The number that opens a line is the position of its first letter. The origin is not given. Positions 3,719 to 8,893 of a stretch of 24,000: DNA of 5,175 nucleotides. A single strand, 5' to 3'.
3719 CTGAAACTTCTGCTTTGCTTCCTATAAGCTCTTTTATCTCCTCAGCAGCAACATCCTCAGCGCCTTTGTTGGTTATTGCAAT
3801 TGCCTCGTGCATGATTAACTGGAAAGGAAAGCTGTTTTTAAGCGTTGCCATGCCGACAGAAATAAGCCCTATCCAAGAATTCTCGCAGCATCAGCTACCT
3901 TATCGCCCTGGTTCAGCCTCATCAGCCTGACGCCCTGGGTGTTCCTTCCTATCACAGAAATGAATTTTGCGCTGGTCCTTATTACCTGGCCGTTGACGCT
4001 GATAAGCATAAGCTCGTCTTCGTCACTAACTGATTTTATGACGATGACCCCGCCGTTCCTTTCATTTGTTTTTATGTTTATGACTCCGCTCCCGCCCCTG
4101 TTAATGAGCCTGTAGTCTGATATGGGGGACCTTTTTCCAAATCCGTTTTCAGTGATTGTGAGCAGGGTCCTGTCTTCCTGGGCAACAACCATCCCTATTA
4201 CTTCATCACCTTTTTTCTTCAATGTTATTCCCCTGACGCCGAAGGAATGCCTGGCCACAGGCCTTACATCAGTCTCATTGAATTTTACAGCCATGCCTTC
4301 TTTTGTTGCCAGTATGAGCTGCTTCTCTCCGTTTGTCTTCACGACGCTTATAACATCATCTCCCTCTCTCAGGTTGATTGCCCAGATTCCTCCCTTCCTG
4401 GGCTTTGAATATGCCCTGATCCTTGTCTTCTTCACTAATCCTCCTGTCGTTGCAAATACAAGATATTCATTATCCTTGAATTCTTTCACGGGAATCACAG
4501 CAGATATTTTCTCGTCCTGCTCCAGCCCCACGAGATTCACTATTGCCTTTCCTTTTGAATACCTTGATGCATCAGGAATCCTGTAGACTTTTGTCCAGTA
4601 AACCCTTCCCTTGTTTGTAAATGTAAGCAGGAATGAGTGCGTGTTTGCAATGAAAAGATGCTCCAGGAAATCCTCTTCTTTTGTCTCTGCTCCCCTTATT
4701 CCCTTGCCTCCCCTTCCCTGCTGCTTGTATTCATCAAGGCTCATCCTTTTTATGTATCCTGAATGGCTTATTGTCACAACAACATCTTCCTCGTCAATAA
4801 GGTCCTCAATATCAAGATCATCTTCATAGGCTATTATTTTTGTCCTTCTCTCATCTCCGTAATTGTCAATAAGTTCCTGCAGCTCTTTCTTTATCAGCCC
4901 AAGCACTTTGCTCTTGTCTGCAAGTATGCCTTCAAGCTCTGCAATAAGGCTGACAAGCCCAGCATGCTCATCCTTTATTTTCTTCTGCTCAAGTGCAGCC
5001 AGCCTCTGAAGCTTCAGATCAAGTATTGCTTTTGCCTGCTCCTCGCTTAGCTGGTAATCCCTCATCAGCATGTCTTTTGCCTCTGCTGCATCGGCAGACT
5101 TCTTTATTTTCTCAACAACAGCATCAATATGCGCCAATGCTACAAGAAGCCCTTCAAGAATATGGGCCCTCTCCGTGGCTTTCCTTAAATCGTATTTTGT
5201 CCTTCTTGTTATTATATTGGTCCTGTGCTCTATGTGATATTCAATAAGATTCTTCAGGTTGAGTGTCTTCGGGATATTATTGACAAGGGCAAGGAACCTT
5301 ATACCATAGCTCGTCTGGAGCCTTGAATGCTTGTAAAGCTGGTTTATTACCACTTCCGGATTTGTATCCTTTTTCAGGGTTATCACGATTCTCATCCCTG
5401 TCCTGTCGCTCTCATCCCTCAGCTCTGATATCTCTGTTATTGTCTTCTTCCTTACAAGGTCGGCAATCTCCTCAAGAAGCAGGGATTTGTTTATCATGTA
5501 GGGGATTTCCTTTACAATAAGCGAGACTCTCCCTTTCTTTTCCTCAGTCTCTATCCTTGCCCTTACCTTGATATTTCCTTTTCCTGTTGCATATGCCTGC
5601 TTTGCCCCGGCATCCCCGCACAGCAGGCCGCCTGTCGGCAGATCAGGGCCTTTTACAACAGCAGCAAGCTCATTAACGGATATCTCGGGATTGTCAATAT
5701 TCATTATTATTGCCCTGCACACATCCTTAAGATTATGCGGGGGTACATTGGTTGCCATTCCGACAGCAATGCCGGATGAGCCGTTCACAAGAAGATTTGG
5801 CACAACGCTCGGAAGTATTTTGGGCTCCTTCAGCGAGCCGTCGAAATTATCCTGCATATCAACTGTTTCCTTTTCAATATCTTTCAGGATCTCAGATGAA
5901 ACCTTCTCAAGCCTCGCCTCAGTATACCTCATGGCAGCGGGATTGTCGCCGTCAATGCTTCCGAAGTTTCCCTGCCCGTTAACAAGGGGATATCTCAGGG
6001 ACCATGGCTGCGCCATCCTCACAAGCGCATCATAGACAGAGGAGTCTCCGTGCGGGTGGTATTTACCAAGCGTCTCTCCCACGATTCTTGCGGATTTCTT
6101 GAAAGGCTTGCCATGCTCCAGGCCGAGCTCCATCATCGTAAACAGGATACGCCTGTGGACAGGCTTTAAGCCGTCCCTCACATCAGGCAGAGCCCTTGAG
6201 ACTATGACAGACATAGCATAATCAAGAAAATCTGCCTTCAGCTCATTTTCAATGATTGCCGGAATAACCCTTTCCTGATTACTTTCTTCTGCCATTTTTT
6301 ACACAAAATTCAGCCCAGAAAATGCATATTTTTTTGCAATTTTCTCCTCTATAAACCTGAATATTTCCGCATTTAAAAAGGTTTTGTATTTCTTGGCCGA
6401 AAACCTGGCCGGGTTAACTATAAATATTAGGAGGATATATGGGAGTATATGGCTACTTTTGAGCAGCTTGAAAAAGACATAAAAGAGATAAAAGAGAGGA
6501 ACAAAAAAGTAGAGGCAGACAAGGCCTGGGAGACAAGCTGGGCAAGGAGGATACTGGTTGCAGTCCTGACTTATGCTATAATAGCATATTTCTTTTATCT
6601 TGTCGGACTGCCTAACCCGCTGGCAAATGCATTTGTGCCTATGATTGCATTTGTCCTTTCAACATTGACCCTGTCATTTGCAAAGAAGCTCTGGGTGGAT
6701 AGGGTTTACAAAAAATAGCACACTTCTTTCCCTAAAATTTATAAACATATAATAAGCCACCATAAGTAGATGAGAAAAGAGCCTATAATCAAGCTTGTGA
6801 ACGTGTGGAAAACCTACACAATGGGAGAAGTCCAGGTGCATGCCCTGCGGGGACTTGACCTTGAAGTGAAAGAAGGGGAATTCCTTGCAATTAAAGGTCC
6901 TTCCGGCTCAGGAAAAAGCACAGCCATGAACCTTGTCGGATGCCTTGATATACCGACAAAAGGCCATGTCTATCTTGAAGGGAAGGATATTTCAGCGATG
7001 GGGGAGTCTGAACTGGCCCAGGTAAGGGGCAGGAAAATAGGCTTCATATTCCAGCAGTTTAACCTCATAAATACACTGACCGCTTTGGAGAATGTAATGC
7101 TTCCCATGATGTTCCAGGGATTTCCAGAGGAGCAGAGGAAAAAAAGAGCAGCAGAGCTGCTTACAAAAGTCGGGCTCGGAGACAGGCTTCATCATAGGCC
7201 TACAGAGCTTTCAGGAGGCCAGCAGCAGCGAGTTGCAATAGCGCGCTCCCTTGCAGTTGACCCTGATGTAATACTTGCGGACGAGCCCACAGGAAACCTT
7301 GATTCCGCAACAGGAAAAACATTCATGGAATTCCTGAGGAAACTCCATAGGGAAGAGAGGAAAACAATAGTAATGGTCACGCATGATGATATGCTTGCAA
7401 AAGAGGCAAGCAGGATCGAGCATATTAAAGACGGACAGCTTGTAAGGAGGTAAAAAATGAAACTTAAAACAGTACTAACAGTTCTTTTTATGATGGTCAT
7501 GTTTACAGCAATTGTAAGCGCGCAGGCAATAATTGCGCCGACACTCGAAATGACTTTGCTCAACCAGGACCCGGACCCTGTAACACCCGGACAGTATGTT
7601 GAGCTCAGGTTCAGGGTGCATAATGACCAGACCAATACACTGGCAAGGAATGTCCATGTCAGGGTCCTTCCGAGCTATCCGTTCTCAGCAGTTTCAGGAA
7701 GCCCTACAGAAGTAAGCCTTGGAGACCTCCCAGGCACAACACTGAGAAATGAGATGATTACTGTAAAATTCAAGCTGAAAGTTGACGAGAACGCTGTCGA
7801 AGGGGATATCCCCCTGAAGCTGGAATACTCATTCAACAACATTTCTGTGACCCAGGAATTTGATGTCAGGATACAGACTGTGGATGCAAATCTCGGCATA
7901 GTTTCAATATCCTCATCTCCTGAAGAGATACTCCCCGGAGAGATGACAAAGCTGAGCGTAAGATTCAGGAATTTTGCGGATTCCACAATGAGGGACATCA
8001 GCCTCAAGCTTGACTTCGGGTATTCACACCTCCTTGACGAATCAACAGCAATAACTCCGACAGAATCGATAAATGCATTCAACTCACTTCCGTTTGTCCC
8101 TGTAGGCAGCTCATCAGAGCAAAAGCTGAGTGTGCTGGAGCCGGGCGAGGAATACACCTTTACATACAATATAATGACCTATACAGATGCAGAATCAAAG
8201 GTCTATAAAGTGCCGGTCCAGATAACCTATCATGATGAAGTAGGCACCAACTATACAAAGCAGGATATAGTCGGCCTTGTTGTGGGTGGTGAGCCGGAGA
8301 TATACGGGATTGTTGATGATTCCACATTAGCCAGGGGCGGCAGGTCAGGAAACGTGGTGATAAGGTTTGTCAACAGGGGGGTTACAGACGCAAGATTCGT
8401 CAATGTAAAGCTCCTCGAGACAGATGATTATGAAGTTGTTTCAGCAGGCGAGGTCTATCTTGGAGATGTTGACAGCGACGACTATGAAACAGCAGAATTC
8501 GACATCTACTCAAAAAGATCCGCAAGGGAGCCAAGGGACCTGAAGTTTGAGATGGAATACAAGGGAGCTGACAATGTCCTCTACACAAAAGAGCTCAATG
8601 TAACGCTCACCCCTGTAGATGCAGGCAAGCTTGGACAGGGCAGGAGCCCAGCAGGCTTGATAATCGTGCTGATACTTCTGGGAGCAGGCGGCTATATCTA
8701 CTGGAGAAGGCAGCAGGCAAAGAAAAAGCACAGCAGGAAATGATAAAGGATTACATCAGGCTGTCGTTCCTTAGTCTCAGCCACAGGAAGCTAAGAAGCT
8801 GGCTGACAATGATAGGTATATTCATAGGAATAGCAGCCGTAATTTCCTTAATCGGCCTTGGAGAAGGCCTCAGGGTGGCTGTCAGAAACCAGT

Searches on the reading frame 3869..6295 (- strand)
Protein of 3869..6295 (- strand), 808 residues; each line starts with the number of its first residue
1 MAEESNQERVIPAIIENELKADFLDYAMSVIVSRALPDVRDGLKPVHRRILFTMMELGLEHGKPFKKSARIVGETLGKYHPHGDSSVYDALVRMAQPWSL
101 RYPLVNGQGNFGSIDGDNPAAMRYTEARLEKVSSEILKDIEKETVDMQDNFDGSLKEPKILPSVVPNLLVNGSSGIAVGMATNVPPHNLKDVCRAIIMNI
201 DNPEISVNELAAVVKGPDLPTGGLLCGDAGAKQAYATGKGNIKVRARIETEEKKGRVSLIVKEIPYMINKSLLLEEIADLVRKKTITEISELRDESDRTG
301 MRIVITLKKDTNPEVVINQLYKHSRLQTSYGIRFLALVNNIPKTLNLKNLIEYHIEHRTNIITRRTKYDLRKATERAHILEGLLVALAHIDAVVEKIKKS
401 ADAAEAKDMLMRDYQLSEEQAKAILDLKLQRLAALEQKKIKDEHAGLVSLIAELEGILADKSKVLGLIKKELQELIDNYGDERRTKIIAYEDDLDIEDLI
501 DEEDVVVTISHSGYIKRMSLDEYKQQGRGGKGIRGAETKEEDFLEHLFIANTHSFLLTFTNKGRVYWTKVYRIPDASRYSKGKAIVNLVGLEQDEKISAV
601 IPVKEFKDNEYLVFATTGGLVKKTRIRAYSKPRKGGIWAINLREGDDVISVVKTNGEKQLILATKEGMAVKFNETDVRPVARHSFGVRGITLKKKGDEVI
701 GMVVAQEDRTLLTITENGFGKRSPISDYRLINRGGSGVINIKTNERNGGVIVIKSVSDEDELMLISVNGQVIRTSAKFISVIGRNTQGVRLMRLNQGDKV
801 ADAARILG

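Call 7: search_protein_families(library=pfam, proteins=[window:3869-6295:-])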
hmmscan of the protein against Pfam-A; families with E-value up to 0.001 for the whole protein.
window:3869-6295:- (808 aa): 2 families
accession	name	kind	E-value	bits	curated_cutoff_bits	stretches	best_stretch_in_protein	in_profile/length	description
PF00521.26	DNA_topoisoIV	-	6.9e-162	539.6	31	1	34-473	1-432/432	DNA gyrase/topoisomerase IV, subunit A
PF03989.18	DNA_gyraseA_C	-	9.6e-70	230.3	27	6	504-551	1-48/48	DNA gyrase C-terminal domain, beta-propeller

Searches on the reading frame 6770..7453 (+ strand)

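Call 7: search_protein_families(library=pfam, proteins=[window:6770-7453:+])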
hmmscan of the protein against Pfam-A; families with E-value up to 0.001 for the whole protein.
window:6770-7453:+ (227 aa): 3 families
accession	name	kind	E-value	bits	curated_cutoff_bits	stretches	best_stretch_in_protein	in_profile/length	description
PF00005.33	ABC_tran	-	5.7e-34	118.1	25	1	26-174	1-136/137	ABC transporter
PF13304.12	AAA_21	-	7.2e-06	26.7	27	0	136-207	227-300/304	AAA domain, putative AbiEii toxin, Type IV TA system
PF02463.25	SMC_N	-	7e-05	22.8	40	0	123-217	119-209/220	RecF/RecN/SMC N terminal domain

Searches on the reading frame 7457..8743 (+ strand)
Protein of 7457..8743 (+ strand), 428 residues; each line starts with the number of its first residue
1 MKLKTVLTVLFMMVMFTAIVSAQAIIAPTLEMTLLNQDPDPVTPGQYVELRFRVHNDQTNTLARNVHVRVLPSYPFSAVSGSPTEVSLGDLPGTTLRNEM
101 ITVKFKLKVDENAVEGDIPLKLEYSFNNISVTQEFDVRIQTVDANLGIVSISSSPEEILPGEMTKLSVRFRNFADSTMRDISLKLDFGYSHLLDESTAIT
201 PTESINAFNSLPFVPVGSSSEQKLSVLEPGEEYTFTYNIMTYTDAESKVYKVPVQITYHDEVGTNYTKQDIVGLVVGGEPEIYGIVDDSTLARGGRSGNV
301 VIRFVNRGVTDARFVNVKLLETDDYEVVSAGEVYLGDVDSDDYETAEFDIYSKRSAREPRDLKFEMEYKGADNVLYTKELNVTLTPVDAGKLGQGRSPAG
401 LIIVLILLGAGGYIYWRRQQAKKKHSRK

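Call 7: search_protein_families(library=pfam, proteins=[window:7457-8743:+])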
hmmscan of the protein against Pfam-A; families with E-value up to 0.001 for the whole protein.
window:7457-8743:+ (428 aa): 3 families
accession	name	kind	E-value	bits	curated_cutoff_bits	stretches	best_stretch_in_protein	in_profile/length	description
PF23619.1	Ig_VWA7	-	9e-05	23.1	27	0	33-77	3-46/104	VWA7 Ig-like domain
PF10633.15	NPCBM_assoc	-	0.0003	21.3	24.4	0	43-125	2-76/78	NPCBM-associated, NEW3 domain of alpha-galactosidase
PF07610.17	DUF1573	-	0.00082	19.8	26.1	0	108-172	7-68/98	Protein of unknown function (DUF1573)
